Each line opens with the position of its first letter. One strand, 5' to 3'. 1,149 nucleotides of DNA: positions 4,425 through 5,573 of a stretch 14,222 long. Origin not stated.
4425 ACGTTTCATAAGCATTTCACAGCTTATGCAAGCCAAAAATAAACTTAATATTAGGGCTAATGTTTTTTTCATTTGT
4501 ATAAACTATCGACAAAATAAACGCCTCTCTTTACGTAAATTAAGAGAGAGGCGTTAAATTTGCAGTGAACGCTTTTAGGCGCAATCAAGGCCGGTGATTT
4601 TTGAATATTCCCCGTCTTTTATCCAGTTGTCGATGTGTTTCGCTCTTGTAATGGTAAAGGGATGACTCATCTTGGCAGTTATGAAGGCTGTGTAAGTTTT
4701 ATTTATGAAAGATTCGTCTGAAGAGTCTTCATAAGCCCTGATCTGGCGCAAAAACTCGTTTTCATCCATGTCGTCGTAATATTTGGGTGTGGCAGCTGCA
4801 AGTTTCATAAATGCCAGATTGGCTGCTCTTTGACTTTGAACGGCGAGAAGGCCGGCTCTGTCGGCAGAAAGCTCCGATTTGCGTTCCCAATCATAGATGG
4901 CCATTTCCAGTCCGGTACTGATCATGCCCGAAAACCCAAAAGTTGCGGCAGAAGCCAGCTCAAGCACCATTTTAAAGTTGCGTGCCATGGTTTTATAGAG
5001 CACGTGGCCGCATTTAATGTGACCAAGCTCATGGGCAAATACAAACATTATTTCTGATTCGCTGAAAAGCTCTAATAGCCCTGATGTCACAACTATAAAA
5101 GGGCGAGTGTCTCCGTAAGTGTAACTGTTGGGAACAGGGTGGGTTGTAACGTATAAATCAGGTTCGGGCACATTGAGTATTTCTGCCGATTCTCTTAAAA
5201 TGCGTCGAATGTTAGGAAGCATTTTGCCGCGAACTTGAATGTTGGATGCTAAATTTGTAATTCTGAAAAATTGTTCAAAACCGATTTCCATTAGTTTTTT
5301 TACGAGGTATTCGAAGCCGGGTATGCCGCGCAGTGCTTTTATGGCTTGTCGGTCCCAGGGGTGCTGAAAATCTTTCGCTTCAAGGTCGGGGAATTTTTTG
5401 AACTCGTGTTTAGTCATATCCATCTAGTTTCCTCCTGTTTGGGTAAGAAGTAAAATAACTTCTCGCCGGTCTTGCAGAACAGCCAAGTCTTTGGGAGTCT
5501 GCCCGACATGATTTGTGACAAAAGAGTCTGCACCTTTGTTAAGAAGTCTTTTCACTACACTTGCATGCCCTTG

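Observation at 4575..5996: Translationally coupled ankyrin-repeat protein and soluble M48 metallopeptidase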

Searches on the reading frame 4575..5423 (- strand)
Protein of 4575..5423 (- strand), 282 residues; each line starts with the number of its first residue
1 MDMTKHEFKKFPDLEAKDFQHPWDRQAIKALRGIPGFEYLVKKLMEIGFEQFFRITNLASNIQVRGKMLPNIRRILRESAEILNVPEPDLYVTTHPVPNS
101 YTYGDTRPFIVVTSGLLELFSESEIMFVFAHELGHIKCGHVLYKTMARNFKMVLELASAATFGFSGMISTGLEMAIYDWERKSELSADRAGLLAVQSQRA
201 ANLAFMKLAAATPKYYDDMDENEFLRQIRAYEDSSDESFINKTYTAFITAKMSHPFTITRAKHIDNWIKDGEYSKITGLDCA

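Call 6: search_protein_families(library=pfam, proteins=[window:4575-5423:-], max_evalue=0.01)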
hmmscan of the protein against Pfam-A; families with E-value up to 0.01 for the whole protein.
window:4575-5423:- (282 aa): 3 families
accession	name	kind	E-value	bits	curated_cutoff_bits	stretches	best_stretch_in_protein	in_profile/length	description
PF01435.24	Peptidase_M48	-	3.2e-25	89.5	20.3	1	71-267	6-185/186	Peptidase family M48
PF05569.17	Peptidase_M56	-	3.1e-05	23.7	31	1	101-152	169-220/296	BlaR1 peptidase M56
PF06114.19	Peptidase_M78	-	0.0036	17.5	22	1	90-144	6-61/123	IrrE N-terminal-like domain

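Call 7: search_protein_families(library=ncbifam, proteins=[window:4575-5423:-], max_evalue=0.01)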
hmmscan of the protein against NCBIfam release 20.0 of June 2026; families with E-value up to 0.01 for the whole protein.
window:4575-5423:- (282 aa): 11 families
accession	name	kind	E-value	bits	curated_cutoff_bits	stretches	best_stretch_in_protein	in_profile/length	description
NF002669.0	PRK02391.1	equivalog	8.8e-12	44.8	341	1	63-163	70-172/298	zinc metalloprotease HtpX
NF002826.0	PRK03001.1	equivalog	1.1e-11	44.5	369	1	63-150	61-150/285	zinc metalloprotease HtpX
NF003425.0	PRK04897.1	equivalog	9.6e-10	38.1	355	1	63-156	73-168/298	zinc metalloprotease HtpX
NF002363.0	PRK01345.1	equivalog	1.5e-09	37.4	422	1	63-150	60-149/318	zinc metalloprotease HtpX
NF002839.0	PRK03072.1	equivalog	3.2e-09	36.3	412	1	64-159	66-163/291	zinc metalloprotease HtpX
NF002322.0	PRK01265.1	equivalog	3.8e-09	36.4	275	1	68-138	81-153/325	zinc metalloprotease HtpX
NF002775.0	PRK02870.1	equivalog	2.1e-06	27.3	285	1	43-141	93-189/338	zinc metalloprotease HtpX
NF003965.0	PRK05457.1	equivalog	2.3e-06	27.2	245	1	75-142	82-151/285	protease HtpX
NF052399.1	M48_lipo_LoiP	exception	3.9e-06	26.5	365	1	109-151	106-147/247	metalloprotease LoiP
NF000326.1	blaR1_generic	equivalog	9.9e-05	20.9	400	1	71-151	142-222/585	BlaR1 family beta-lactam sensor/signal transducer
NF033109.1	sensor_MecR1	exception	0.0026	16.3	1200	1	97-159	170-232/585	beta-lactam sensor/signal transducer MecR1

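Call 8: find_homologous_proteins(query=window:4575-5423:-)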
Query window:4575-5423:- (282 aa): 4804 proteins with E <= 0.001 among 6072 candidates; the best 120 are listed.
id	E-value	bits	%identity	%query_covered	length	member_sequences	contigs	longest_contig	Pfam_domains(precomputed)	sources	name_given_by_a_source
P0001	1.9e-186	635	100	100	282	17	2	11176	PF01435.25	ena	-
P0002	4.7e-158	542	95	90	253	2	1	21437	PF01435.25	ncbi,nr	ncbi:MAG: M48 family metallopeptidase, partial [Candidatus Riflebacteria bacterium]|nr:M48 family me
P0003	5.4e-146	503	81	96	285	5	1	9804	PF01435.25,PF05569.18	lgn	-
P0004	1.9e-138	478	76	96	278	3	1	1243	PF01435.25,PF05569.18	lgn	-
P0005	4.6e-137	473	72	99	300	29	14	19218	PF01435.25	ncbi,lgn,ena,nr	ncbi:MAG TPA: M48 family metallopeptidase [Candidatus Ozemobacteraceae bacterium]|nr:M48 family meta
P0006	2.4e-135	468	71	99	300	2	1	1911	PF01435.25,PF05569.18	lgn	-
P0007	9.2e-134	463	70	98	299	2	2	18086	PF01435.25,PF05569.18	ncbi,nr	ncbi:MAG: M48 family peptidase [Erysipelotrichia bacterium]|nr:M48 family metallopeptidase [Candidat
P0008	8.5e-132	456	69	99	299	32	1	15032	PF01435.25,PF05569.18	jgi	-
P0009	1.0e-130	453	69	99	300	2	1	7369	PF01435.25,PF05569.18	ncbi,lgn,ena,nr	ncbi:MAG TPA: peptidase M48 [Candidatus Riflebacteria bacterium]|nr:peptidase M48 [Candidatus Rifleb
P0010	1.0e-129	449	68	98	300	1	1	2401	PF01435.25,PF05569.18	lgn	-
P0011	2.5e-129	448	68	98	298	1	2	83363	PF01435.25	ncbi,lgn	ncbi:MAG: hypothetical protein Kow0029_23590 [Candidatus Rifleibacteriota bacterium]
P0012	3.5e-129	448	68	98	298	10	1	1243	PF01435.25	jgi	jgi:Zn-dependent protease with chaperone function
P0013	6.8e-129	447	67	98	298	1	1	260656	PF01435.25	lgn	-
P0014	8.8e-129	446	68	97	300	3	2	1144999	PF01435.25,PF05569.18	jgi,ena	jgi:Zn-dependent protease with chaperone function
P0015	1.2e-128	446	68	98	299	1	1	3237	PF01435.25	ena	-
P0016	1.4e-128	446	68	99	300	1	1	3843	PF01435.25,PF05569.18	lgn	-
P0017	1.8e-128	445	68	98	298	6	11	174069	PF01435.25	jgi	jgi:Zn-dependent protease with chaperone function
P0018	6.2e-127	440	66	97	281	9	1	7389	PF01435.25,PF05569.18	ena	-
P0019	8.8e-127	440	66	98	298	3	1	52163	PF01435.25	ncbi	ncbi:MAG: M48 family metallopeptidase [Candidatus Rifleibacteriota bacterium]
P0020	9.4e-127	440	68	98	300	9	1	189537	PF01435.25,PF05569.18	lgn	-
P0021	1.5e-125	436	67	97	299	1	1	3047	PF01435.25,PF05569.18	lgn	-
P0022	2.2e-125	435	64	98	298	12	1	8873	PF01435.25,PF05569.18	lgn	-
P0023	2.6e-125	435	66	98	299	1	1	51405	PF01435.25,PF05569.18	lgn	-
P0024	5.0e-124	431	67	98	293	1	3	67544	PF01435.25,PF05569.18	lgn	-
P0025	1.3e-123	429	67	98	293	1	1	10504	PF01435.25,PF05569.18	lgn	-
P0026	3.8e-123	428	67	96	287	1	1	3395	PF01435.25,PF05569.18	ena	-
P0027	4.8e-123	428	66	98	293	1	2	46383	PF01435.25,PF05569.18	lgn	-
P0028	2.2e-122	425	65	97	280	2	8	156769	PF01435.25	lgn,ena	-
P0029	3.9e-121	421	65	96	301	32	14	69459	PF01435.25,PF05569.18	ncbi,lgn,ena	-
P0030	1.0e-120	420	65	97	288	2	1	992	PF01435.25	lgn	-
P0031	1.3e-120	420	66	96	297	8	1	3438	PF01435.25,PF05569.18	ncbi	-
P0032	6.3e-120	417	65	96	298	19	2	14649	PF01435.25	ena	-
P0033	2.9e-119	415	66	96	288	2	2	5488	PF01435.25,PF05569.18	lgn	-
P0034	1.3e-118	413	63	96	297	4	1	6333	PF01435.25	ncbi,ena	-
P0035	2.3e-118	412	65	96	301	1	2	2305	PF01435.25,PF05569.18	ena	-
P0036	1.3e-116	406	63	96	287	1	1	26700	PF01435.25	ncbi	-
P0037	9.2e-116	404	63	96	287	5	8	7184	PF01435.25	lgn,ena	-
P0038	2.8e-102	359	55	98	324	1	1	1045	PF01435.25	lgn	-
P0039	8.3e-102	358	64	83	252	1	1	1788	PF01435.25,PF05569.18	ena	-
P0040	9.5e-95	335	50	98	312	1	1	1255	PF01435.25,PF05569.18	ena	-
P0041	2.7e-94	333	50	98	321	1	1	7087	PF01435.25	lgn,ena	-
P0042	1.2e-93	331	53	97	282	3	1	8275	PF01435.25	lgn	-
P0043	1.9e-93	331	52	99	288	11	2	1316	PF01435.25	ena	-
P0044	2.3e-93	330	52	98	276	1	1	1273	PF01435.25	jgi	jgi:Zn-dependent protease with chaperone function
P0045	7.9e-93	328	51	98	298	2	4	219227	PF01435.25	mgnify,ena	mgnify:CR=1 FL=1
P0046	1.4e-92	328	51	98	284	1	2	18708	PF01435.25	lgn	-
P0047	3.9e-92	326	51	99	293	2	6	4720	PF01435.25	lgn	-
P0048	4.2e-92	326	50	99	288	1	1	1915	PF01435.25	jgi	jgi:Zn-dependent protease with chaperone function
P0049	4.5e-92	326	52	98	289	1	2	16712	PF01435.25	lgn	-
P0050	4.5e-92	326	52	98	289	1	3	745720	PF01435.25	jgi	-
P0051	8.7e-92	325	51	98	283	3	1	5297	PF01435.25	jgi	jgi:Zn-dependent protease with chaperone function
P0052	1.6e-91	324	52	98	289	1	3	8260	PF01435.25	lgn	-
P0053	2.3e-91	324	51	99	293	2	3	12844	PF01435.25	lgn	-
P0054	3.6e-91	323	50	98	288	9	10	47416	PF01435.25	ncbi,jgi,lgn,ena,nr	ncbi:MAG: M48 family metallopeptidase [Myxococcales bacterium]|nr:M48 family metallopeptidase [Myxoc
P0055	4.4e-91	323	52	98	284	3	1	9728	PF01435.25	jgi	jgi:Zn-dependent protease with chaperone function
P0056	4.7e-91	323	50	99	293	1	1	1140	PF01435.25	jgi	jgi:Zn-dependent protease with chaperone function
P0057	5.1e-91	323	51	99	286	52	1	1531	PF01435.25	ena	-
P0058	1.2e-90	321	51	98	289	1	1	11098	PF01435.25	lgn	-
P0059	3.6e-90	320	50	98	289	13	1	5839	PF01435.25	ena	-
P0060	4.3e-90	319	51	98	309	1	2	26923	PF01435.25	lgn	-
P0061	5.9e-90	319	50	98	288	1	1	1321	PF01435.25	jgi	jgi:Zn-dependent protease with chaperone function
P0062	6.2e-90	319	51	98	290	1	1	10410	PF01435.25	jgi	jgi:Zn-dependent protease with chaperone function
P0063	6.5e-90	319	49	98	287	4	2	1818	PF01435.25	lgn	-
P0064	7.5e-90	319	52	98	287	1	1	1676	PF01435.25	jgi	jgi:Zn-dependent protease with chaperone function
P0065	7.7e-90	319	51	96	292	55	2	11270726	PF01435.25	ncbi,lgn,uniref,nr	ncbi:Peptidase family M48 [Nannocystis exedens]|uniref:Peptidase family M48 n=1 Tax=Nannocystis exed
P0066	7.7e-90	319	52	99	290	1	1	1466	PF01435.25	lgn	-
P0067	8.7e-90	318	49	98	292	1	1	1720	PF01435.25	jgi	jgi:Zn-dependent protease with chaperone function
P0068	1.9e-89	317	50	97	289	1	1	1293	PF01435.25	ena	-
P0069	1.9e-89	317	50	97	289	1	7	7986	PF01435.25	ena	-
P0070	1.9e-89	317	50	98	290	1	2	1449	PF01435.25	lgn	-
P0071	2.6e-89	317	50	97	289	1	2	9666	PF01435.25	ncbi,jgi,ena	-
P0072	2.6e-89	317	50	97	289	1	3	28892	PF01435.25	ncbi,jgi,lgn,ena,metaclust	metaclust:\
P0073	2.7e-89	317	50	98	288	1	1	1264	PF01435.25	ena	-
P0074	3.5e-89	316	51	98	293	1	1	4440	PF01435.25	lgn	-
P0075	3.7e-89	316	51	96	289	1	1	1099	PF01435.25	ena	-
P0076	4.7e-89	316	50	97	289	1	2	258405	PF01435.25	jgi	jgi:Zn-dependent protease with chaperone function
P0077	4.7e-89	316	50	97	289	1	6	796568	PF01435.25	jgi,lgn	jgi:Zn-dependent protease with chaperone function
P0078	4.9e-89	316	51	97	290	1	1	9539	PF01435.25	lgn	-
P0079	5.4e-89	316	51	97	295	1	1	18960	PF01435.25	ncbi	-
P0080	6.7e-89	316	51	98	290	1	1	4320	PF01435.25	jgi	jgi:Zn-dependent protease with chaperone function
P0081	7.3e-89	315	50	98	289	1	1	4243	PF01435.25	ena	-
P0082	8.3e-89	315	51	98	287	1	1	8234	PF01435.25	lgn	-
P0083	9.4e-89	315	49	98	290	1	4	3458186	PF01435.25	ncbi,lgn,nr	ncbi:MAG: M48 family metallopeptidase [Deltaproteobacteria bacterium]|nr:M48 family metallopeptidase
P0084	1.2e-88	315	49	98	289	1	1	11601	PF01435.25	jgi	jgi:Zn-dependent protease with chaperone function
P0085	1.6e-88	314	49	98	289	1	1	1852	PF01435.25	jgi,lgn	jgi:Zn-dependent protease with chaperone function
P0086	1.6e-88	314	49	98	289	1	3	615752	PF01435.25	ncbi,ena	-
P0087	1.8e-88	314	49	98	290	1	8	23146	PF01435.25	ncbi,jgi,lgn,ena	jgi:Zn-dependent protease with chaperone function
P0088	2.1e-88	314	50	97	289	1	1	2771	PF01435.25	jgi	jgi:Zn-dependent protease with chaperone function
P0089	2.2e-88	314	49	98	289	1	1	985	PF01435.25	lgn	-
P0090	2.5e-88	314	49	98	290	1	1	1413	PF01435.25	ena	-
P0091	3.1e-88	313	49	98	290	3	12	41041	PF01435.25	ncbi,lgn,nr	ncbi:MAG: M48 family metallopeptidase [Nannocystaceae bacterium]|nr:M48 family metallopeptidase [Nan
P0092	4.4e-88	313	50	98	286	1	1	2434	PF01435.25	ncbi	-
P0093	4.6e-88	313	51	99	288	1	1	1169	PF01435.25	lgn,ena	-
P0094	6.7e-88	312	49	98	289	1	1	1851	PF01435.25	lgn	-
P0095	7.5e-88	312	49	97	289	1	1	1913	PF01435.25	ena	-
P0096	1.3e-87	311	50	98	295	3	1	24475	PF01435.25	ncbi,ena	-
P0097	1.4e-87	311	50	98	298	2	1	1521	PF01435.25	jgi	jgi:Zn-dependent protease with chaperone function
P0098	1.4e-87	311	50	98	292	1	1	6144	PF01435.25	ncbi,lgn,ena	-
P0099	3.0e-87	310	50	98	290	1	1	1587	PF01435.25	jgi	jgi:Zn-dependent protease with chaperone function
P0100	3.2e-87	310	49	98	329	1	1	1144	PF01435.25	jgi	jgi:Zn-dependent protease with chaperone function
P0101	3.6e-87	310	51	98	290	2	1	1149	PF01435.25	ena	-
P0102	4.4e-87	310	50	98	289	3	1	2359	PF01435.25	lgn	-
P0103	4.5e-87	310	48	98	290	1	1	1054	PF01435.25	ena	-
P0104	5.4e-87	309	50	98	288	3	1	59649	PF01435.25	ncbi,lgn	-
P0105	5.8e-87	309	49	98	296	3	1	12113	PF01435.25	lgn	-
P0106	9.0e-87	309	49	99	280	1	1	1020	PF01435.25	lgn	-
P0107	2.8e-86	307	50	99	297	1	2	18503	PF01435.25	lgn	-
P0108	3.6e-86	307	49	98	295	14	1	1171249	PF01435.25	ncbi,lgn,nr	ncbi:MAG: M48 family metallopeptidase [Nannocystis sp.]|nr:M48 family metallopeptidase [Nannocystis 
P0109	5.1e-86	306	48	98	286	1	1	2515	PF01435.25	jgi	jgi:Zn-dependent protease with chaperone function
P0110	7.1e-86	306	49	98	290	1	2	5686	PF01435.25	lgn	-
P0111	1.1e-85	305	49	98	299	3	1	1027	PF01435.25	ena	-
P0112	1.6e-85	305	49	99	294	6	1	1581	PF01435.25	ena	-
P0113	2.0e-85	304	49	98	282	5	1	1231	PF01435.25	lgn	-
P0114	2.3e-85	304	48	99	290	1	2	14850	PF01435.25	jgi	jgi:Zn-dependent protease with chaperone function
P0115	2.7e-85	304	51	95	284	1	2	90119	PF01435.25,PF05569.18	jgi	-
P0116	2.8e-85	304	49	96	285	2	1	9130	PF01435.25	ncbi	-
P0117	3.0e-85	304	51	97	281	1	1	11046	PF01435.25,PF06114.20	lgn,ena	-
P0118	3.8e-85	303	52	91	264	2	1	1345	PF01435.25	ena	-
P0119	4.5e-85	303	49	98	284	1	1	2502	PF01435.25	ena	-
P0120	5.1e-85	303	48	98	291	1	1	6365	PF01435.25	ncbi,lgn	ncbi:MAG: M48 family metallopeptidase [Myxococcota bacterium]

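Call 11: find_related_loci(query=A1, collection=genome_contigs, flank=6000)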
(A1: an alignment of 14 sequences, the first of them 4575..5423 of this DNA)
Query A1 (282 aa) in genome_contigs; peptide patterns used: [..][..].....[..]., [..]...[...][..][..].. (x = any residue, [..] = any of these).
133 stretches matched a pattern; 123 encode a relative of the query (tblastn E <= 1e-3); the best 80 are kept; 80 distinct loci.
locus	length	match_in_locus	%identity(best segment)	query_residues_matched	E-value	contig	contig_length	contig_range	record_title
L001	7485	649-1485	72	2-280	4e-145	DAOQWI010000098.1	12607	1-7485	MAG TPA_asm: Candidatus Ozemobacteraceae bacterium isolate AMR_MDS_1066 NODE_5477_length_12607_cov_7.622451, whole genom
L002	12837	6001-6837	71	2-280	8e-144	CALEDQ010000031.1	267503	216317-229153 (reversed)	MAG TPA_asm: uncultured bacterium isolate SRR3330203_bin.17_CONCOCT_v1.1_MAG genome assembly, contig: ERZ724088.25, whol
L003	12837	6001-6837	71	2-280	5e-144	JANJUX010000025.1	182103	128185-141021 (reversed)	MAG: Candidatus Riflebacteria bacterium isolate RXS2_metabat.bin.35 RXS2_k141_172687, whole genome shotgun sequence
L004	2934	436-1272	72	2-280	2e-150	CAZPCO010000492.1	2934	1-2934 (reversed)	MAG TPA_asm: uncultured bacterium isolate binchicken_co117_419 genome assembly, contig: NODE_56595_length_2934_cov_4.440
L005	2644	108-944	70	2-280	2e-150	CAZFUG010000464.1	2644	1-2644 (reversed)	MAG TPA_asm: uncultured bacterium isolate binchicken_co115_14 genome assembly, contig: NODE_52984_length_2644_cov_4.7500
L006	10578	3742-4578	71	2-280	3e-142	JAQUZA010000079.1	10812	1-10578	MAG: Candidatus Riflebacteria bacterium isolate STD2_25 NODE_23936_length_10812_cov_3.114834_Sandtown_D2, whole genome s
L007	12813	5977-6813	70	2-280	2e-142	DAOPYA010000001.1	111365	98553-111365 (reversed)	MAG TPA_asm: Candidatus Rifleibacterium sp. isolate AMR_MDS_1326 NODE_89_length_111365_cov_6.477900, whole genome shotgu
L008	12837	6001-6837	71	2-280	3e-142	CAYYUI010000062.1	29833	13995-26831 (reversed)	MAG TPA_asm: uncultured bacterium isolate SRP192927_co1_848 genome assembly, contig: NODE_2688_length_29833_cov_11.08308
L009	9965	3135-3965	70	4-280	1e-141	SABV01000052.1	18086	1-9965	MAG: Erysipelotrichia bacterium isolate INTA.CYC.134 contig-100_2505, whole genome shotgun sequence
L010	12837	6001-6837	71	2-279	3e-142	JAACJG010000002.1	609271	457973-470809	MAG: Candidatus Rifleibacterium amylolyticum isolate CH46 Scaffold01, whole genome shotgun sequence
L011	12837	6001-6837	69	2-279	7e-139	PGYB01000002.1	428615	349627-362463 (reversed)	MAG: Candidatus Riflebacteria bacterium HGW-Riflebacteria-1 bjp_ig2103_scaffold_5, whole genome shotgun sequence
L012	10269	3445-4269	67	5-279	8e-138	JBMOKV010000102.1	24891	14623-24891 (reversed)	MAG: Candidatus Rifleibacteriota bacterium isolate Betzabe_MAG007 MAG007_102, whole genome shotgun sequence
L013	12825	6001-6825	68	5-279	2e-137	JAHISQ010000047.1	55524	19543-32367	MAG: Candidatus Riflebacteria bacterium isolate MM_PC_MetaG.mb.182 MM_PC_MetaG.mb.182_k141_474248, whole genome shotgun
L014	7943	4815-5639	68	5-279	1e-136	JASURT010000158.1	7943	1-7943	MAG: Candidatus Ozemobacter sp. isolate DJKA78_ANT-KO_bin.22 scaffold_3119, whole genome shotgun sequence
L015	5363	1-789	71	17-279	2e-137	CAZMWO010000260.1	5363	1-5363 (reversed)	MAG TPA_asm: uncultured bacterium isolate SRP192927_co6_749 genome assembly, contig: NODE_42736_length_5363_cov_4.652977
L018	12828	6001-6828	66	5-280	1e-134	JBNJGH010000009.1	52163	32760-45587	MAG: Candidatus Rifleibacteriota bacterium isolate Y22_45dBSe2.bin.2 NODE_239_length_52163_cov_12.630608, whole genome s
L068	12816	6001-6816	49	5-278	2e-87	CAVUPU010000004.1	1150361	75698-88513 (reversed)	MAG: uncultured Acidobacteriota bacterium isolate MFD06229.bin.2.137 genome assembly, contig: contig_2834, whole genome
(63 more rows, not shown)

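Call 15: find_encoding_contigs(protein=P0001, flank=10000, max_places=4)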
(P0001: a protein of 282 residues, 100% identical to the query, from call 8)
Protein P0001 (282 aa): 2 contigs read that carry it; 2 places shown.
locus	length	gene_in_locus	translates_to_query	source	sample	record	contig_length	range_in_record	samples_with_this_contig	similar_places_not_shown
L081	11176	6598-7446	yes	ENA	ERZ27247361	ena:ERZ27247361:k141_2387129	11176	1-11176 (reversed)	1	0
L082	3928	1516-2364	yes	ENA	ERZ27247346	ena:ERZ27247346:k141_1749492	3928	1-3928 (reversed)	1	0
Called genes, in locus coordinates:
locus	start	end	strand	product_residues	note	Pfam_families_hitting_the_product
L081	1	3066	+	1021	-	?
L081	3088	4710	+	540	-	PF07837:FTCD_N, PF02971:FTCD, PF04961:FTCD_C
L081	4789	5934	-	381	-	PF13421:Band_7_1, PF01145:Band_7, PF17032:Zn_ribbon_15 (faint), PF13240:Zn_Ribbon_1 (faint), PF12773:DZR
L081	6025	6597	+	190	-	-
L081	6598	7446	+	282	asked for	PF01435:Peptidase_M48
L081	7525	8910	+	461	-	PF13432:TPR_16 (faint), PF00515:TPR_1 (faint), PF07719:TPR_2 (faint), PF13181:TPR_8 (faint), PF13424:TPR_12 (weak), PF13428:TPR_14 (faint), PF13414:TPR_11 (weak), PF01522:Polysacc_deac_1, +7 more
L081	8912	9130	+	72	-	-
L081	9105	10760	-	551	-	PF13646:HEAT_2 (weak)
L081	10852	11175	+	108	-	?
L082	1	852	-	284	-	?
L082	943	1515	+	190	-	-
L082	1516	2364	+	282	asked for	PF01435:Peptidase_M48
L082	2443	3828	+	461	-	PF13432:TPR_16 (faint), PF00515:TPR_1 (faint), PF07719:TPR_2 (faint), PF13181:TPR_8 (faint), PF13424:TPR_12 (weak), PF13428:TPR_14 (faint), PF13414:TPR_11 (weak), PF01522:Polysacc_deac_1, +7 more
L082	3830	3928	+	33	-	?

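Call 16: find_encoding_contigs(protein=P0003, flank=6000, max_places=3)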
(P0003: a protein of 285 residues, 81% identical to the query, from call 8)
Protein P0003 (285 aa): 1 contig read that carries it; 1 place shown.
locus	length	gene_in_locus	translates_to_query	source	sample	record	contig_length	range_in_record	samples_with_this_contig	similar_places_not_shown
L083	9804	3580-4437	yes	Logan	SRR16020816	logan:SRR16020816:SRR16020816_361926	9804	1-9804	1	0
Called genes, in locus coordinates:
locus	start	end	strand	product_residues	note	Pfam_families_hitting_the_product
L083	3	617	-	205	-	?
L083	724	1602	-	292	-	-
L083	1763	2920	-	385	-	PF13421:Band_7_1, PF01145:Band_7, PF17032:Zn_ribbon_15 (faint), PF13240:Zn_Ribbon_1 (weak), PF13240:Zn_Ribbon_1 (weak), PF13248:Zn_ribbon_3 (weak), PF12773:DZR, PF13240:Zn_Ribbon_1 (weak), +1 more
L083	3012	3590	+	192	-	-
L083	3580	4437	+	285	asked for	PF05569:Peptidase_M56 (weak), PF01435:Peptidase_M48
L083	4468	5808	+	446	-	PF13432:TPR_16 (faint), PF24575:TPR_Slam (faint), PF07719:TPR_2 (faint), PF13181:TPR_8 (faint), PF13374:TPR_10 (faint), PF13414:TPR_11 (weak), PF00515:TPR_1 (weak), PF01522:Polysacc_deac_1, +3 more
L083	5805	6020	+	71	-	-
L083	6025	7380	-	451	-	PF03023:MurJ, PF01554:MatE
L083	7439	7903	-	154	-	PF13302:Acetyltransf_3, PF00583:Acetyltransf_1, PF13673:Acetyltransf_10, PF13508:Acetyltransf_7, PF08445:FR47 (weak)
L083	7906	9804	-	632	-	?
